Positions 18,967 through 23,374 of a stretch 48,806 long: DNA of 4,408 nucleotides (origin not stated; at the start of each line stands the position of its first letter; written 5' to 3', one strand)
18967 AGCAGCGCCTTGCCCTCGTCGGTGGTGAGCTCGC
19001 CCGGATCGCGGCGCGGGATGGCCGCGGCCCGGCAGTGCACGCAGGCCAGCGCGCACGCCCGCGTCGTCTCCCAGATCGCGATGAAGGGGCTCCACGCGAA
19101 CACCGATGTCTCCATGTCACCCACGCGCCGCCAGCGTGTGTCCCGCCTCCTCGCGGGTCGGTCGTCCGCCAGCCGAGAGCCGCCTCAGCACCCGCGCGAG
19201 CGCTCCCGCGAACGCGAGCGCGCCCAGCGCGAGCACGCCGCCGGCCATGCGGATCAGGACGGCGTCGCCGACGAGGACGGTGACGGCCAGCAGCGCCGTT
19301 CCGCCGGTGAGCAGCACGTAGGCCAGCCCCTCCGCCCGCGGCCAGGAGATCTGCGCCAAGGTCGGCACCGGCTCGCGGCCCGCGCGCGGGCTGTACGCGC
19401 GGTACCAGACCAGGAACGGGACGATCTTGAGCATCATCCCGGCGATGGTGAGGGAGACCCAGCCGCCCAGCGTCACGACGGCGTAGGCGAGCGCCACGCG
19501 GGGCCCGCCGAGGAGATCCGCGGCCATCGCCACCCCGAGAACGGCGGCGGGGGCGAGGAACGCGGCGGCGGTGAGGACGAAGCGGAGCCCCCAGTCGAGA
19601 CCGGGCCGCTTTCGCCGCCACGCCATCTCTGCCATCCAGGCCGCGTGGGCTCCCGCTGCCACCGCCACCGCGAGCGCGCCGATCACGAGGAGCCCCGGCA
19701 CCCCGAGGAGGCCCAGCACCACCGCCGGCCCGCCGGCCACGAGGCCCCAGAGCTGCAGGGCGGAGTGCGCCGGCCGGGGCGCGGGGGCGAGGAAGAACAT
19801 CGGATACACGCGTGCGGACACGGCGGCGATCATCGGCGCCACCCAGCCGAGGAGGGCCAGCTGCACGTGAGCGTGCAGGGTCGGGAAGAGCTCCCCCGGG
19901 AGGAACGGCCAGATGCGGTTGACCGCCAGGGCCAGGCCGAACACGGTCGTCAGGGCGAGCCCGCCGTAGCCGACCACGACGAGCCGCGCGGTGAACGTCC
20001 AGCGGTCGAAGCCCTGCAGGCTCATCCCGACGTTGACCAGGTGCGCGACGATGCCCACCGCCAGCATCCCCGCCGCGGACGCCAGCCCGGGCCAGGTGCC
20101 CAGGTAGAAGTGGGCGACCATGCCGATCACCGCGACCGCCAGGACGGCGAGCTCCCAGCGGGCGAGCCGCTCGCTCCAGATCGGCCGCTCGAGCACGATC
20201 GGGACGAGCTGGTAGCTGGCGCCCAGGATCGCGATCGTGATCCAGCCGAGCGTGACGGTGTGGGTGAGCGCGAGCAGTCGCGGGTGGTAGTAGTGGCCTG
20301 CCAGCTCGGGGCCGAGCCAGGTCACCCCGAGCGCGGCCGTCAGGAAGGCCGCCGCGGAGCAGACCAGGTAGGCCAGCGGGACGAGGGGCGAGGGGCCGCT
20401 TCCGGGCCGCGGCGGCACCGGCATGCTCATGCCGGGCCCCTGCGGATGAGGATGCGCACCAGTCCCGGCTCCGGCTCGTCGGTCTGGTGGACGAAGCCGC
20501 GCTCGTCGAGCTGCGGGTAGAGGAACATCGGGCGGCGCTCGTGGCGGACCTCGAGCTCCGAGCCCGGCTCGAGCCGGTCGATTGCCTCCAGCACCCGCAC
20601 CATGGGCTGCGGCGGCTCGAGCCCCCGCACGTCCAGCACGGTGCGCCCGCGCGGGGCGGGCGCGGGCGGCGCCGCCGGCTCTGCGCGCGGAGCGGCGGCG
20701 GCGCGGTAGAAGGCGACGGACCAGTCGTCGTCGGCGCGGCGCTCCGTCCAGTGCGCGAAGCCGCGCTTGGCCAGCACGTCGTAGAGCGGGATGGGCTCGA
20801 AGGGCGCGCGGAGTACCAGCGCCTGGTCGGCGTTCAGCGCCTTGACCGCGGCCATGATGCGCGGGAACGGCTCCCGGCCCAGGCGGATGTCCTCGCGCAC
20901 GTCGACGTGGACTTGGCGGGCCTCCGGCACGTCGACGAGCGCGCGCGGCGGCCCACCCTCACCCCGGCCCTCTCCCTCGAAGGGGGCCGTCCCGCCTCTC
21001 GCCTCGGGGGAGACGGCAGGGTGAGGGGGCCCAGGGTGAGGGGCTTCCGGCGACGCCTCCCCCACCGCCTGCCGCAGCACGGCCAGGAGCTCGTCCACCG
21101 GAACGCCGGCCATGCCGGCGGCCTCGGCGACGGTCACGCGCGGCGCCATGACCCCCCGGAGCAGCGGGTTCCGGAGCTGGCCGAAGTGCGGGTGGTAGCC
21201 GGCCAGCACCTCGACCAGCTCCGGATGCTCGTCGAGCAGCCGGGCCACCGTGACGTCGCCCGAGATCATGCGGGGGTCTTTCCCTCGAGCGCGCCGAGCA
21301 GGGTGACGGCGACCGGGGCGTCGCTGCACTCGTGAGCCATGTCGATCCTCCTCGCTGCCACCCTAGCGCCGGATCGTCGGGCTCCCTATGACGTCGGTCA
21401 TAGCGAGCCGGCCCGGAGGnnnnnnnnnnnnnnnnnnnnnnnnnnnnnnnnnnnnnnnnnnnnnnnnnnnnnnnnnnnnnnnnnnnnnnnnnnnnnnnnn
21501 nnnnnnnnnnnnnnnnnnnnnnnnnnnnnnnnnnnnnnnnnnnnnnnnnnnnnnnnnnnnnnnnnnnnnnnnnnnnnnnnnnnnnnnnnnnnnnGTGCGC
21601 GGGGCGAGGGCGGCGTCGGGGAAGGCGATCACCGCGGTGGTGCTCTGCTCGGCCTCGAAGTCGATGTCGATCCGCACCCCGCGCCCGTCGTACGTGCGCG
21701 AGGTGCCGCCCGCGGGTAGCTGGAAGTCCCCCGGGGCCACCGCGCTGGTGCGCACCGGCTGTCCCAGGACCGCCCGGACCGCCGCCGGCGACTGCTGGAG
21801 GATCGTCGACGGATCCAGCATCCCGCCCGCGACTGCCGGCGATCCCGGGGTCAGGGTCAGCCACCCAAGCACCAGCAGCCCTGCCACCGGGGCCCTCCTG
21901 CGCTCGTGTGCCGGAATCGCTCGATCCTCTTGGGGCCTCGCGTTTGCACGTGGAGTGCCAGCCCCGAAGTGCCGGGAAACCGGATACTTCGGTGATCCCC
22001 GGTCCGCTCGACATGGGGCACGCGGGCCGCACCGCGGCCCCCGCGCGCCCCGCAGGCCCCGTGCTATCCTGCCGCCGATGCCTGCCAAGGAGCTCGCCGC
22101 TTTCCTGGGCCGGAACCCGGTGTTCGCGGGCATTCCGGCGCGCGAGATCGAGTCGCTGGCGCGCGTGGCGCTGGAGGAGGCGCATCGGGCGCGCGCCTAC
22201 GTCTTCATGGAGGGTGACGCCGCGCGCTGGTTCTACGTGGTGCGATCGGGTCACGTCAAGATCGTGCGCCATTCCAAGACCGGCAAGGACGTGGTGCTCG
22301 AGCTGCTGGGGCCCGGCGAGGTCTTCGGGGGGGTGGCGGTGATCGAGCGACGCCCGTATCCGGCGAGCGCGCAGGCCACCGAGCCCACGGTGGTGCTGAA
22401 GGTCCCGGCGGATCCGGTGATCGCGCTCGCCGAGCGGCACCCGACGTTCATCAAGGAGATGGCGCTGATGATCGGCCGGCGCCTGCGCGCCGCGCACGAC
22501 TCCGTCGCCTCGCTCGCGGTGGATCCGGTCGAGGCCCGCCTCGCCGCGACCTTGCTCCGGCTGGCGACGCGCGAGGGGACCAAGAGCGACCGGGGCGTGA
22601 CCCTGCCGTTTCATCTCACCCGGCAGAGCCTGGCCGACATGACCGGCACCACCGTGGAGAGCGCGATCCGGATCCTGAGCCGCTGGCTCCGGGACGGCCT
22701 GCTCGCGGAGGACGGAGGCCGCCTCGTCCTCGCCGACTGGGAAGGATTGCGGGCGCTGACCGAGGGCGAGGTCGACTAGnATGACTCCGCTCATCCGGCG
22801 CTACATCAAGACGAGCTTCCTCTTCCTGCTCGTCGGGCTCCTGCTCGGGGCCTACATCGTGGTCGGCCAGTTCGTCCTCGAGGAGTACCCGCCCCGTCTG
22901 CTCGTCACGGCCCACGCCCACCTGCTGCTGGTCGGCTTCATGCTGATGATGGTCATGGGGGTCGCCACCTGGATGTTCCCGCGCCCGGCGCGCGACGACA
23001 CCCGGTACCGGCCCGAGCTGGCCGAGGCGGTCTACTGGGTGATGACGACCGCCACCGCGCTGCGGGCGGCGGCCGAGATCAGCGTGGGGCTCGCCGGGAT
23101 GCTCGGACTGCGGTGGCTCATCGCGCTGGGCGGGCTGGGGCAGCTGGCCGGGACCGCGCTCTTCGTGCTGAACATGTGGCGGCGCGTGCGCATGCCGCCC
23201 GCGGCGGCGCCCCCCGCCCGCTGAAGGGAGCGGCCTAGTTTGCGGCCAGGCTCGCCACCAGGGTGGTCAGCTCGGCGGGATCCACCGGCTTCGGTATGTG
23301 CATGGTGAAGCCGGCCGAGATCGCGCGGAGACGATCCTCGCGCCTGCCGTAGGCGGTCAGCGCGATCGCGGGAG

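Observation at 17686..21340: Operator-controlled operon of unknown function: DUF1858/DUF2249, 12-TM His-motif protein, radical SAM/SPASM, DUF59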

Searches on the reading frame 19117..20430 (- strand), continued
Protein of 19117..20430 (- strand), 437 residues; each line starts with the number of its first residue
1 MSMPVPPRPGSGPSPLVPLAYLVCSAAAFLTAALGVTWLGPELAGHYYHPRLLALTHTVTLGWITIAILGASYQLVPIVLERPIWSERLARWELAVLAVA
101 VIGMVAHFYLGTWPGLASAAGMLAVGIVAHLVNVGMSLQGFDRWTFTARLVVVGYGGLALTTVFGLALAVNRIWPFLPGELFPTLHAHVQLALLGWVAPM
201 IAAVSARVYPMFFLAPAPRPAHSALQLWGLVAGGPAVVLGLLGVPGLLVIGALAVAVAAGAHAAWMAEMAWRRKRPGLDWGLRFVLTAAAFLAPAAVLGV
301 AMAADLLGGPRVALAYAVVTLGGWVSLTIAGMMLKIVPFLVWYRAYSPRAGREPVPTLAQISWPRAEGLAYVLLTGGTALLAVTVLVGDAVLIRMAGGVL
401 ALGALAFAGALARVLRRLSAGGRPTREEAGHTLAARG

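Call 88: find_related_loci(query=A6, collection=metagenome_contigs, flank=7000)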
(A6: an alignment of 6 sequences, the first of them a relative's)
Query A6 (536 aa) in metagenome_contigs; peptide patterns used: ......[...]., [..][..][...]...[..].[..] (x = any residue, [..] = any of these).
600 stretches matched a pattern (row limit reached: there are more); 507 encode a relative of the query (tblastn E <= 1e-3); the best 80 are kept; 80 distinct loci.
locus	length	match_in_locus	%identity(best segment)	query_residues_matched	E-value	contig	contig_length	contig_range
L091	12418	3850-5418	46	1-528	2e-145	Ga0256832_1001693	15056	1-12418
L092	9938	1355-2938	43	5-529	4e-130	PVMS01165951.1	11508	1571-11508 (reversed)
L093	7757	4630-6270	41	1-528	1e-127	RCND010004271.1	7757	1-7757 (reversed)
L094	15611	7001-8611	43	5-529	9e-122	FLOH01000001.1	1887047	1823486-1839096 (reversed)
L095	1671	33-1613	42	5-526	1e-131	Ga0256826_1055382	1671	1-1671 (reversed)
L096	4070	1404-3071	40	5-536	1e-123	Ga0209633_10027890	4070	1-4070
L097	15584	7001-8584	41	1-526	1e-117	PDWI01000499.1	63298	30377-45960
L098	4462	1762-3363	40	5-529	4e-116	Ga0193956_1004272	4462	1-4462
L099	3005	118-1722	40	5-530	2e-117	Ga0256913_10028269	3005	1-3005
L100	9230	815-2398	37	1-528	5e-110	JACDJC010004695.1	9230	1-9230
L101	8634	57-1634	38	8-531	8e-109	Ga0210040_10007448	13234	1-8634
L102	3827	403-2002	47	1-529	5e-122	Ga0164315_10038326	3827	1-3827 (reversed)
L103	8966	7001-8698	37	5-531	7e-105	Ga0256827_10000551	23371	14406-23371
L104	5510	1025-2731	35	1-525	4e-103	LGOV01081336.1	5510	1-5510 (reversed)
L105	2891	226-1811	44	1-526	7e-118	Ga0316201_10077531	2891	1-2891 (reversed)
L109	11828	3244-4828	43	1-526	3e-114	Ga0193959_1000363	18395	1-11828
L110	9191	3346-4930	43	1-526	8e-114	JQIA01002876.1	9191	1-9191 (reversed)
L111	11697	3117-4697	36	8-528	1e-98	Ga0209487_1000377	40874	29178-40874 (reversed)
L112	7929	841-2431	42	1-528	2e-112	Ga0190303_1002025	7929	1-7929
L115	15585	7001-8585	44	5-529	1e-111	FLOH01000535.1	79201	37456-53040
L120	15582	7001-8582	40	1-528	1e-104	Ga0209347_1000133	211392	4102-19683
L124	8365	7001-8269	40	1-424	1e-89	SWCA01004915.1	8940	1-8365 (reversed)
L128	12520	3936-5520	39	1-526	1e-99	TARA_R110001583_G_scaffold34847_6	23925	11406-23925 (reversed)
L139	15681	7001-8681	41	5-528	2e-83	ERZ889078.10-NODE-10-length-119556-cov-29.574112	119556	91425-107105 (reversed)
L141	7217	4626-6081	41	43-528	5e-98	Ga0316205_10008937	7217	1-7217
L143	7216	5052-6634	41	1-526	2e-98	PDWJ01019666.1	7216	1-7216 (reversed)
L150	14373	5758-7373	38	5-525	9e-97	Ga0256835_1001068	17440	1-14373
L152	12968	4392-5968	37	1-528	9e-92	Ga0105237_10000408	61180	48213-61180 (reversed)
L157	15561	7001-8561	35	7-528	8e-93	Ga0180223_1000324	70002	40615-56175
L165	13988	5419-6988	38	13-528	7e-88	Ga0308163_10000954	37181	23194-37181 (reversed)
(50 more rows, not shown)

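Call 91: search_protein_families(library=pfam, proteins=[L152:800-1234:+, L157:5160-6113:+, L110:4942-6441:-, L092:4450-5796:-, L128:1806-3158:+, L112:5339-6043:+, L109:8463-9761:+, L111:1024-1296:+, L120:3117-4337:+, L141:1928-2404:+], max_evalue=0.001)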
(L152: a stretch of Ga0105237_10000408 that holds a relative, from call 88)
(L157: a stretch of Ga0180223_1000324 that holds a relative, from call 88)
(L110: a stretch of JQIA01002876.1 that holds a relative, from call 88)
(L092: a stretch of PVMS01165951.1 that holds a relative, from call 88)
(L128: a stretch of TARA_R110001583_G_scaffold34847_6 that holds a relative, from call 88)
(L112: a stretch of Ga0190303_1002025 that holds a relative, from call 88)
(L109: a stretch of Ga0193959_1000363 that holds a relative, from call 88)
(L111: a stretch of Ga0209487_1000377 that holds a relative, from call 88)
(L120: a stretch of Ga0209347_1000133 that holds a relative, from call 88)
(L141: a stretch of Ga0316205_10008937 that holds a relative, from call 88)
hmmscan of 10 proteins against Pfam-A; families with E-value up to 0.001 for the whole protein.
L152:800-1234:+ (144 aa): 1 family
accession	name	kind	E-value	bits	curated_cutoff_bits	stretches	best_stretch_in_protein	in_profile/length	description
PF02082.26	Rrf2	-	3e-21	76.4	30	1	3-131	2-130/132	Iron-dependent Transcriptional regulator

L157:5160-6113:+ (317 aa): 3 families
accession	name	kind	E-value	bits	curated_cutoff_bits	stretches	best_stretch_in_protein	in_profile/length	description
PF10006.14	DUF2249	-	1.8e-25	89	29.5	1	7-75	2-70/70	Uncharacterized conserved protein (DUF2249)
PF01814.28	Hemerythrin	-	2.7e-20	73.6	25.3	1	161-303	8-127/127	Hemerythrin HHE cation binding domain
PF04405.19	ScdA_N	-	1e-19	70.4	32.5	1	81-133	2-54/56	Domain of Unknown function (DUF542)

L110:4942-6441:- (499 aa): 1 family
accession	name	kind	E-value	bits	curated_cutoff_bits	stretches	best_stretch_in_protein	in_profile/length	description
PF02386.22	TrkH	-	3e-74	250.7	27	1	42-496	5-500/502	Cation transport protein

L092:4450-5796:- (448 aa): 6 families
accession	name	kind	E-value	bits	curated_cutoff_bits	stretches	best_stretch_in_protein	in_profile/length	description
PF02254.24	TrkA_N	-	4.1e-45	153.3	23.8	2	234-349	1-115/116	TrkA-N domain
PF02080.26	TrkA_C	-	7.6e-22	77.4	27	2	380-447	1-70/71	TrkA-C domain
PF01488.26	Shikimate_DH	-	3.5e-05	24.3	24.3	0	229-314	10-92/138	Shikimate / quinate 5-dehydrogenase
PF13241.12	NAD_binding_7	-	3.6e-05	24.7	22.1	0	2-90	9-86/104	Putative NAD(P)-binding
PF03807.23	F420_oxidored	-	0.00053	21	21.6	0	3-50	2-46/94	NADP oxidoreductase coenzyme F420-dependent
PF01262.27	AlaDh_PNT_C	-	0.00073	19.5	23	0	220-277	16-74/214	Alanine dehydrogenase/PNT, C-terminal domain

L128:1806-3158:+ (450 aa): 4 families
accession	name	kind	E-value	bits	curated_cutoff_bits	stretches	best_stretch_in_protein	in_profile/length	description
PF08245.18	Mur_ligase_M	-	8.9e-15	55.6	24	1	108-280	1-196/200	Mur ligase middle domain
PF01225.30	Mur_ligase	-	5.1e-09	36.8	21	1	2-101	1-92/95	Mur ligase family, catalytic domain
PF02875.26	Mur_ligase_C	-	1.3e-07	32.9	28.4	1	307-436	2-127/127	Mur ligase, glutamate ligase domain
PF01558.24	POR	-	0.00046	20.8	27.4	0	207-318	71-167/173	Pyruvate ferredoxin/flavodoxin oxidoreductase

L112:5339-6043:+ (234 aa): 2 families
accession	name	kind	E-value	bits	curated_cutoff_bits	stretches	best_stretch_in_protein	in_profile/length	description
PF04002.20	RadC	-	1.3e-42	145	22.1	1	113-232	1-120/121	RadC-like JAB domain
PF20582.4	UPF0758_N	-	3.4e-29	101.2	27.1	1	12-90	1-77/77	UPF0758 N-terminal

L109:8463-9761:+ (432 aa): 1 family
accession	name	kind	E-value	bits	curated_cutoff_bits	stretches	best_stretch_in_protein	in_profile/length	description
PF23019.1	DUF7033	-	2.9e-36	124.2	27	1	95-184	1-90/90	Family of unknown function (DUF7033)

L111:1024-1296:+ (90 aa): 1 family
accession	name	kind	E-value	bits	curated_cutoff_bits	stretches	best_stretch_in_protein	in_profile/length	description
PF10006.14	DUF2249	-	2.7e-27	94.8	29.5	1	7-75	2-70/70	Uncharacterized conserved protein (DUF2249)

L120:3117-4337:+ (406 aa): 0 families

L141:1928-2404:+ (158 aa): 3 families
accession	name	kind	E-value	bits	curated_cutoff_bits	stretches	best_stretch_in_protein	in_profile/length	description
PF05425.18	CopD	-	4.9e-12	46.6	32.1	1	50-147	6-100/105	Copper resistance protein D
PF01794.25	Ferric_reduct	-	4.2e-05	24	28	1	55-155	2-99/121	Ferric reductase like transmembrane component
PF13664.11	DUF4149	-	0.0002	22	24.6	1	15-123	2-100/102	Domain of unknown function (DUF4149)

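Call 94: search_protein_families(library=pfam, proteins=[L139:6169-6981:+, L143:6329-6652:+, L124:3117-4337:+, L091:5450-5917:+, L094:9266-10402:+, L115:10229-11149:+, L150:10999-12195:-, L165:2174-4483:+, L150:7584-9020:+, L157:2248-3531:+], max_evalue=0.001)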
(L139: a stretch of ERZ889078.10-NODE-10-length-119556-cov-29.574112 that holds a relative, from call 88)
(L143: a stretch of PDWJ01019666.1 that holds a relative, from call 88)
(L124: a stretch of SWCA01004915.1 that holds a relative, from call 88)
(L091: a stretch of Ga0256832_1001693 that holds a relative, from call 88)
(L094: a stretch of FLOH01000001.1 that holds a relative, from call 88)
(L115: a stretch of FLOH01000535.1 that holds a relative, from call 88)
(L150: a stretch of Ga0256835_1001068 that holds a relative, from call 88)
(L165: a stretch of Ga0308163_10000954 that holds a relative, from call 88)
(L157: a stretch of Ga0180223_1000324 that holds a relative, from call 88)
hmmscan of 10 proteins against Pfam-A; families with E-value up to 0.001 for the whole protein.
L139:6169-6981:+ (270 aa): 2 families
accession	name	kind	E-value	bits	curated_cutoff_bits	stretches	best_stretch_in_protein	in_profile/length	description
PF10006.14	DUF2249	-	1.3e-26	92.7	29.5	2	102-164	2-65/70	Uncharacterized conserved protein (DUF2249)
PF08984.16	DUF1858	-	2.9e-08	34.1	32.2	1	3-62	1-58/59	Domain of unknown function (DUF1858)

L143:6329-6652:+ (107 aa): 1 family
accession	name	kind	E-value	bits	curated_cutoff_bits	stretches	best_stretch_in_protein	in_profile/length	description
PF01883.24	FeS_assembly_P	-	9.1e-15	55.1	23.5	1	14-78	4-66/73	Iron-sulfur cluster assembly protein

L124:3117-4337:+ (406 aa): 0 families

L091:5450-5917:+ (155 aa): 1 family
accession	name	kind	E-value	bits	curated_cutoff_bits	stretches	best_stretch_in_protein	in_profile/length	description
PF01814.28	Hemerythrin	-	2.9e-11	44.4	25.3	1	9-122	4-127/127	Hemerythrin HHE cation binding domain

L094:9266-10402:+ (378 aa): 1 family
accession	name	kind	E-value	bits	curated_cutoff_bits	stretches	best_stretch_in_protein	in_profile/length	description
PF00266.25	Aminotran_5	-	2.3e-32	112.8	21.5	1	26-321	3-321/371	Aminotransferase class-V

L115:10229-11149:+ (306 aa): 5 families
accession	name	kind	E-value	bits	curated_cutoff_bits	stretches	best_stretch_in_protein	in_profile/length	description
PF02826.25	2-Hacid_dh_C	-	1.3e-33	116.3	25.1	1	123-251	26-154/178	D-isomer specific 2-hydroxyacid dehydrogenase, NAD binding domain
PF00389.36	2-Hacid_dh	-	4.4e-30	104.5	24.6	1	19-306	10-134/134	D-isomer specific 2-hydroxyacid dehydrogenase, catalytic domain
PF03446.21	NAD_binding_2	-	7.9e-06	26.4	21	1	142-239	8-108/161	NAD binding domain of 6-phosphogluconate dehydrogenase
PF03720.21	UDPG_MGDP_dh_C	-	0.00025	21.8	30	0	153-223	27-97/103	UDP-glucose/GDP-mannose dehydrogenase family, UDP binding domain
PF00670.27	AdoHcyase_NAD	-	0.00099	19.7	27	0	131-226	21-112/162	S-adenosyl-L-homocysteine hydrolase, NAD binding domain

L150:10999-12195:- (398 aa): 3 families
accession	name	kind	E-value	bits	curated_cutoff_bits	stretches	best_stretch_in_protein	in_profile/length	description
PF00155.27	Aminotran_1_2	-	3e-75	254.1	19.7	1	33-390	2-361/361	Aminotransferase class I and II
PF01041.23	DegT_DnrJ_EryC1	-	4.1e-06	26.7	19.8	1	95-170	43-117/360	DegT/DnrJ/EryC1/StrS aminotransferase family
PF01053.26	Cys_Met_Meta_PP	-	9.6e-05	21.5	27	1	96-198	72-167/381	Cys/Met metabolism PLP-dependent enzyme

L165:2174-4483:+ (769 aa): 2 families
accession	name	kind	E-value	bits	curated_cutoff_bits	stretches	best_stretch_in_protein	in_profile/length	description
PF22085.1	NorB_cytochrome_c-like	-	1.6e-71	240.8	29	1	57-236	1-180/181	Nitric oxide reductase subunit B, cytochrome c-like domain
PF00115.25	COX1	-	7.1e-59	200.2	34.8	1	300-742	3-435/436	Cytochrome C and Quinol oxidase polypeptide I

L150:7584-9020:+ (478 aa): 1 family
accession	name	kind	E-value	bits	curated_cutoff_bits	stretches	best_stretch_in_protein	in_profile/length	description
PF01554.23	MatE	-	3.3e-63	212.6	24.9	2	39-197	1-160/161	MatE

L157:2248-3531:+ (427 aa): 3 families
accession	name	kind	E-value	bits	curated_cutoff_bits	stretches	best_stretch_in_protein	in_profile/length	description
PF05048.19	NosD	-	3.1e-40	138.3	23.6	2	169-355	12-212/212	Periplasmic copper-binding protein (NosD)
PF13229.12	Beta_helix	-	2.4e-27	96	25.9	2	172-327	1-158/158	Right handed beta helix region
PF07602.17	DUF1565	-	1.4e-06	28.2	20.3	1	42-216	15-200/257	Protein of unknown function (DUF1565)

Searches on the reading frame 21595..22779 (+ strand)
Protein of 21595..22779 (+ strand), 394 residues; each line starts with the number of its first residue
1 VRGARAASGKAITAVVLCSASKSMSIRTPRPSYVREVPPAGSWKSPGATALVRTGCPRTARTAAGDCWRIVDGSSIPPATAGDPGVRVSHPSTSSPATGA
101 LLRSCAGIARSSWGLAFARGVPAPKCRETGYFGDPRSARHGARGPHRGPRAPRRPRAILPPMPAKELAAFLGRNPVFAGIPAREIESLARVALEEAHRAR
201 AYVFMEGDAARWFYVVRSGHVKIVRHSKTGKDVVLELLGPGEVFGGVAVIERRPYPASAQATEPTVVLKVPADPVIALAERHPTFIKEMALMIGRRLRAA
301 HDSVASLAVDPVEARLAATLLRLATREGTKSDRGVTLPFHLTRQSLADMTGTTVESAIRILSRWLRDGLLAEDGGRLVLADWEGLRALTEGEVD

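Call 3: search_protein_families(library=pfam, proteins=[window:21595-22779:+], max_evalue=0.01)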
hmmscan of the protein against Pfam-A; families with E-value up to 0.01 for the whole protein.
window:21595-22779:+ (394 aa): 3 families
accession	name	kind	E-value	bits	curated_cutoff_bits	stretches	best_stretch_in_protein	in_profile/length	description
PF00027.35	cNMP_binding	-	8e-21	74.2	27.5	1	197-282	4-89/89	Cyclic nucleotide-binding domain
PF13545.12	HTH_Crp_2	-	3e-17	62.8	27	1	314-388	1-70/70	Crp-like helix-turn-helix domain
PF00325.26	Crp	-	0.0016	18.6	21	1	341-370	3-32/32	Bacterial regulatory proteins, crp family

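Call 7: search_protein_families(library=ncbifam, proteins=[window:21595-22779:+], max_evalue=0.01)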
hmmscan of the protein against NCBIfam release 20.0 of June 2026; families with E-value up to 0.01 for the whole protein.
window:21595-22779:+ (394 aa): 14 families
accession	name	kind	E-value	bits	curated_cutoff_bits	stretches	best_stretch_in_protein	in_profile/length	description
NF008732.0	PRK11753.1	equivalog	2.1e-17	63.3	266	1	185-379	16-210/214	cAMP-activated global transcriptional regulator CRP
NF006901.0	PRK09392.1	equivalog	6.1e-17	61.7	211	1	173-388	11-220/236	transcriptional activator FtrB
NF050806.1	TransRegFixKCaul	equivalog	2.3e-16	59.7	300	1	194-389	25-214/215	transcriptional regulator FixK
NF008365.0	PRK11161.1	subfamily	3e-16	59.5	228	1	202-389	57-243/250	fumarate/nitrate reduction transcriptional regulator Fnr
NF053664.1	TransRegPtrACyano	equivalog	9.2e-14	51.2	300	1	213-377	30-187/196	Crp/Fnr family transcriptional regulator PtrA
NF052518.1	TransRegLdrP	equivalog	3.6e-12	46.7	300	1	200-390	7-189/195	transcriptional regulator LdrP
NF010499.0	PRK13918.1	equivalog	1.3e-10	41.1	274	1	211-390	30-202/205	CRP/FNR family transcriptional regulator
TIGR03697.1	NtcA_cyano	equivalog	1.2e-09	38.2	244.95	1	203-363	4-166/193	global nitrogen regulator NtcA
NF007707.0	PRK10402.1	subfamily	1.9e-09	37.5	180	1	197-325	36-164/226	transcriptional regulator YeiL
NF041163.2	encap_f2b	equivalog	4.8e-08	32.5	400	1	178-292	80-196/450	family 2B encapsulin nanocompartment shell protein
NF058543.1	ActPatMycb56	equivalog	5.4e-08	32.1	460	1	176-267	3-93/317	acetyltransferase Pat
NF045989.1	TransRegFnrLRhodb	equivalog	6.5e-07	28.8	300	1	177-385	21-231/245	transcriptional regulator FnrL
NF050815.1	TransActFtrBCaul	equivalog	1.1e-05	24.8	300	1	173-388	13-222/251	transcriptional activator FtrB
TIGR03896.1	cyc_nuc_ocin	subfamily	0.00016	21.2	161.05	1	203-289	19-109/317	bacteriocin-type transport-associated protein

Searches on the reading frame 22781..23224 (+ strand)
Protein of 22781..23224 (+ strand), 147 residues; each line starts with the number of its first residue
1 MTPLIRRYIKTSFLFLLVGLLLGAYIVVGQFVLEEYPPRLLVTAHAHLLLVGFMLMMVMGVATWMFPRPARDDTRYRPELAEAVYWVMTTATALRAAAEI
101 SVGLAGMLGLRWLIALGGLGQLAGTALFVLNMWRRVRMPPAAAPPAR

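Call 3: search_protein_families(library=pfam, proteins=[window:22781-23224:+], max_evalue=0.01)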
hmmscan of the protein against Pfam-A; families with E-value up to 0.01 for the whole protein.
window:22781-23224:+ (147 aa): 1 family
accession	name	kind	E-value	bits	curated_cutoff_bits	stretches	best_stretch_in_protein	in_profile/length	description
PF00115.25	COX1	-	3.4e-09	36.5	34.8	1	5-135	3-146/436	Cytochrome C and Quinol oxidase polypeptide I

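Call 7: search_protein_families(library=ncbifam, proteins=[window:22781-23224:+], max_evalue=0.01)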
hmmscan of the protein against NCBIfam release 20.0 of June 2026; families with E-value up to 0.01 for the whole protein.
window:22781-23224:+ (147 aa): 2 families
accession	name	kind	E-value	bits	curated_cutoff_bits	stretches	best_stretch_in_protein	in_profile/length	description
TIGR02891.1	CtaD_CoxA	equivalog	0.0023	16.7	670.75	1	41-107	365-429/504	cytochrome c oxidase subunit I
TIGR00780.1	ccoN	equivalog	0.006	15.5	583.15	0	42-112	341-409/474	cytochrome-c oxidase, cbb3-type subunit I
